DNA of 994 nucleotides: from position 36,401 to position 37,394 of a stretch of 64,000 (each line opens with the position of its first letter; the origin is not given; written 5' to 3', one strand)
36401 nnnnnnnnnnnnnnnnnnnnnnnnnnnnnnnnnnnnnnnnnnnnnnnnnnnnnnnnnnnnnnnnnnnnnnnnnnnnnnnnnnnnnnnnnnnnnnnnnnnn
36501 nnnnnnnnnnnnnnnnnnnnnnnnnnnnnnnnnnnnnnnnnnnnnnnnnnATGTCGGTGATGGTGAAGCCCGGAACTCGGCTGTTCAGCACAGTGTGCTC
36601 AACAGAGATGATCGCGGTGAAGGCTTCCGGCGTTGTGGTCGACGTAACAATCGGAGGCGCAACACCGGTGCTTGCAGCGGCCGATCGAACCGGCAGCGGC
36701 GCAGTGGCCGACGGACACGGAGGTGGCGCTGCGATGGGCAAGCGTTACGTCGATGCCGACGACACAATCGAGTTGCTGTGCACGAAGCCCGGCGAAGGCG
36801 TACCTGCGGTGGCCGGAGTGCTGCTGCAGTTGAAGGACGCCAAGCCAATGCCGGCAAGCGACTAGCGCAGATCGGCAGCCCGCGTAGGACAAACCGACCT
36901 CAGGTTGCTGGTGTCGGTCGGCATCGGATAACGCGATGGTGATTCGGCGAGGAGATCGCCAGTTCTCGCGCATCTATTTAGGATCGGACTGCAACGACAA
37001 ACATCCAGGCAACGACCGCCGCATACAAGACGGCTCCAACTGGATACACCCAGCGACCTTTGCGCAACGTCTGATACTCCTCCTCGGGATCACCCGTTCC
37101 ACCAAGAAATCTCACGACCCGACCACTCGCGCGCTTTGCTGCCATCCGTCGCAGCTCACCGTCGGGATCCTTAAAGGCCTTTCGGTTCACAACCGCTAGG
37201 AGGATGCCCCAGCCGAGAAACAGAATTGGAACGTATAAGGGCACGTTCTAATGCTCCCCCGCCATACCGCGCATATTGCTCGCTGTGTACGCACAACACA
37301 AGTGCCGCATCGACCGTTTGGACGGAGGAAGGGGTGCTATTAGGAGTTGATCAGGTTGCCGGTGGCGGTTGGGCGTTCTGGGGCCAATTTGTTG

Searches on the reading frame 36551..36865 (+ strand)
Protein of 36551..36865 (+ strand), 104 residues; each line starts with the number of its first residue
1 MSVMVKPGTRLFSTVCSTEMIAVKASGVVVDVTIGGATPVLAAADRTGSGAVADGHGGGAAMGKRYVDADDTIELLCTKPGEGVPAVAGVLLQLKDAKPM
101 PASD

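Call 73: search_protein_families(library=pfam, proteins=[window:36551-36865:+], max_evalue=0.01)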
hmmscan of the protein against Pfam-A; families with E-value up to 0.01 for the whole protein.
window:36551-36865:+ (104 aa): 0 families

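Call 75: find_homologous_proteins(query=window:36551-36865:+, max_evalue=1e-15)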
Query window:36551-36865:+ (104 aa): 308 proteins with E <= 1e-15 among 345 candidates; the best 120 are listed.
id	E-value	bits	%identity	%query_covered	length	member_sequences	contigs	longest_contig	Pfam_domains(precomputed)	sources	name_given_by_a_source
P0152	7.4e-55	201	95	100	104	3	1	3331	-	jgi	jgi:hypothetical protein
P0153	6.3e-53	195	91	100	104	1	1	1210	-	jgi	jgi:hypothetical protein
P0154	2.4e-52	193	89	100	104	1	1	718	-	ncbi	-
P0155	1.1e-50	188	88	100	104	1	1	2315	-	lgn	-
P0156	1.8e-48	181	84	100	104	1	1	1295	-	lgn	-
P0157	9.6e-47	175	81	100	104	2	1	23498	-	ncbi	-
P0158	1.4e-46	175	81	100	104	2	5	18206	-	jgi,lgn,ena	-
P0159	4.4e-46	173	82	100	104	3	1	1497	-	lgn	-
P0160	5.4e-46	173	83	100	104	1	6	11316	-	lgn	-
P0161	1.4e-45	171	79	100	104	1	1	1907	-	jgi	jgi:hypothetical protein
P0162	2.2e-45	171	79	100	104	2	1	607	-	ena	-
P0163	4.1e-45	170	77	100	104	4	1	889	-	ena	-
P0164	6.8e-45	169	81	100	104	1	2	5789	-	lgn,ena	-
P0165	1.1e-44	169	82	100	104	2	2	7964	-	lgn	-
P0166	2.1e-44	168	79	100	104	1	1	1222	-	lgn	-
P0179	6.6e-42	160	74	100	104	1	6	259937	-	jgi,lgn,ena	-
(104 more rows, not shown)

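Call 76: find_encoding_contigs(protein=P0157, flank=6000, max_places=1)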
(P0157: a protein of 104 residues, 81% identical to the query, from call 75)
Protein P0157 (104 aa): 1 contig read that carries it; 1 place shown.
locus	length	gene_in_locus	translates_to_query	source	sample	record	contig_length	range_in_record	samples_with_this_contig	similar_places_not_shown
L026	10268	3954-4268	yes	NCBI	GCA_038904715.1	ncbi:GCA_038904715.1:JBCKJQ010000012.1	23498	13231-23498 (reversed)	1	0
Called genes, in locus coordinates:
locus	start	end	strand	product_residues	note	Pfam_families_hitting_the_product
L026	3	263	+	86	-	?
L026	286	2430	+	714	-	PF20656:MS_N, PF20658:MSG_insertion, PF01274:MS_TIM-barrel, PF20659:MS_C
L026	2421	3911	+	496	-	PF00501:AMP-binding, PF13193:AMP-binding_C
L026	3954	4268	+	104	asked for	-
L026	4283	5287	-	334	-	PF00378:ECH_1, PF16113:ECH_2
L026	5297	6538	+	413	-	PF02515:CoA_transf_3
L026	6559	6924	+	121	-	-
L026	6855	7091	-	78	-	-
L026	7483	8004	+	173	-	PF04909:Amidohydro_2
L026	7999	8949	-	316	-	PF00389:2-Hacid_dh (weak), PF02826:2-Hacid_dh_C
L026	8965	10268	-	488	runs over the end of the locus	PF00171:Aldedh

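Call 77: find_encoding_contigs(protein=P0179, flank=7000, max_places=1)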
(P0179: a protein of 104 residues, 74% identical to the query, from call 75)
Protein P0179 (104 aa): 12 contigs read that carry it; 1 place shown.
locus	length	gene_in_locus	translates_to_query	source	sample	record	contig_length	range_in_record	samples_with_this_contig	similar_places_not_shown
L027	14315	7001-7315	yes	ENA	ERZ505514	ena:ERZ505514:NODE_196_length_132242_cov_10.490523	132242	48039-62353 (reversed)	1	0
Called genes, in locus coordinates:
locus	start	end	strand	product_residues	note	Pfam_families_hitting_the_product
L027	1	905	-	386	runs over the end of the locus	PF04909:Amidohydro_2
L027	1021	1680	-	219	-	PF03061:4HBT (weak)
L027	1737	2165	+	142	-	PF12172:zf-ChsH2 (weak), PF01796:OB_ChsH2_C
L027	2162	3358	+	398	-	PF00108:Thiolase_N, PF02803:Thiolase_C, PF22691:Thiolase_C_1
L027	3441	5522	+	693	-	PF20656:MS_N, PF20658:MSG_insertion, PF01274:MS_TIM-barrel, PF20659:MS_C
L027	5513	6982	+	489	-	PF00501:AMP-binding, PF13193:AMP-binding_C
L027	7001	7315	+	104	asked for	-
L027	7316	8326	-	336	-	PF00378:ECH_1, PF16113:ECH_2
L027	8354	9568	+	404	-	PF02515:CoA_transf_3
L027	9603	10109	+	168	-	-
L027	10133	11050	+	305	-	PF04909:Amidohydro_2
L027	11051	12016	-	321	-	PF00389:2-Hacid_dh (weak), PF02826:2-Hacid_dh_C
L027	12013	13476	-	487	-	PF00171:Aldedh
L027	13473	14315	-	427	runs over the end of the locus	PF13458:Peripla_BP_6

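Call 78: find_encoding_contigs(protein=P0160, flank=7000, max_places=2)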
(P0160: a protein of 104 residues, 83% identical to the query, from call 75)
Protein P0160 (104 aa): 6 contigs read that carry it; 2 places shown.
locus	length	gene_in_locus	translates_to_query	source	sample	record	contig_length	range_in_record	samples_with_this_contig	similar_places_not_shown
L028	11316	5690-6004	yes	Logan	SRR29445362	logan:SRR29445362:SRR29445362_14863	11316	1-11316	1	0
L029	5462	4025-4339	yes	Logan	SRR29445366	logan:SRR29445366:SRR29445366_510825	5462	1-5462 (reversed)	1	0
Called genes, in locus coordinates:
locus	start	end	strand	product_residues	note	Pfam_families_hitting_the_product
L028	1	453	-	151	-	?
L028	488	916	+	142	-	PF12172:zf-ChsH2 (weak), PF01796:OB_ChsH2_C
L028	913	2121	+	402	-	PF00108:Thiolase_N, PF02803:Thiolase_C, PF22691:Thiolase_C_1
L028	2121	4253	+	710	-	PF20656:MS_N, PF20658:MSG_insertion, PF01274:MS_TIM-barrel, PF20659:MS_C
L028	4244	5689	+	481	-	PF00501:AMP-binding, PF13193:AMP-binding_C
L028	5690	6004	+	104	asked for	-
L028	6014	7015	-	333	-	PF00378:ECH_1, PF16113:ECH_2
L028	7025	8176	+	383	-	PF02515:CoA_transf_3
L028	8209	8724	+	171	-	-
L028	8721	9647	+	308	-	PF04909:Amidohydro_2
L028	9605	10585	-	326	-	PF02826:2-Hacid_dh_C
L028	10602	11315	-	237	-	?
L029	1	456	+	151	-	?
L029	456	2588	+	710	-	PF20656:MS_N, PF20658:MSG_insertion, PF01274:MS_TIM-barrel, PF20659:MS_C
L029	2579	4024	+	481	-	PF00501:AMP-binding, PF13193:AMP-binding_C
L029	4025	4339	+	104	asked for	-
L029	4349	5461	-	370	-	?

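Call 96: find_encoding_contigs(protein=P0152, flank=3500, max_places=1)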
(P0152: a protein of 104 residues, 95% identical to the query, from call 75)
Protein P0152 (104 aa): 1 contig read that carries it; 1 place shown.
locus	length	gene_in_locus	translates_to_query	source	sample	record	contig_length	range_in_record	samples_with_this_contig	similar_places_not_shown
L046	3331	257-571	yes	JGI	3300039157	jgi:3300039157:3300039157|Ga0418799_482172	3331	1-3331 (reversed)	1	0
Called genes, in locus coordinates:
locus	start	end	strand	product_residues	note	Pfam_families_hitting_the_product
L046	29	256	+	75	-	PF13193:AMP-binding_C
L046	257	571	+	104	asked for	-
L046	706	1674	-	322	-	-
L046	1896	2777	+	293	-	PF02353:CMAS (weak), PF05175:MTS, PF06325:PrmA (weak), PF00891:Methyltransf_2 (weak), PF13847:Methyltransf_31, PF08241:Methyltransf_11, PF08242:Methyltransf_12, PF13649:Methyltransf_25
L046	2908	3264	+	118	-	PF01243:PNPOx_N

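Call 100: search_protein_families(library=phrogs, proteins=[L046:706-1674:-], max_evalue=0.001)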
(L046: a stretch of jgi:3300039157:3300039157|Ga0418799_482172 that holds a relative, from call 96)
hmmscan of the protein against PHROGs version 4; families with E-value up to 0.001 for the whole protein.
L046:706-1674:- (322 aa): 0 families

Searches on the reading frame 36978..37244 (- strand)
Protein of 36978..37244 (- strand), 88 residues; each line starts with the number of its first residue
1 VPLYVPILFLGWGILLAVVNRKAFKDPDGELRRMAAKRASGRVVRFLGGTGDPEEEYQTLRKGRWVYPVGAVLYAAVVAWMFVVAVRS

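Call 60: search_protein_families(library=pfam, proteins=[window:36978-37244:-], max_evalue=0.01)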
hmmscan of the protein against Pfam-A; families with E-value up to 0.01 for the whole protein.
window:36978-37244:- (88 aa): 0 families
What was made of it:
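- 36978..37244 (-): The single cassette gene of the second array: an 88-aa predicted membrane protein. No Pfam hit (call 60).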
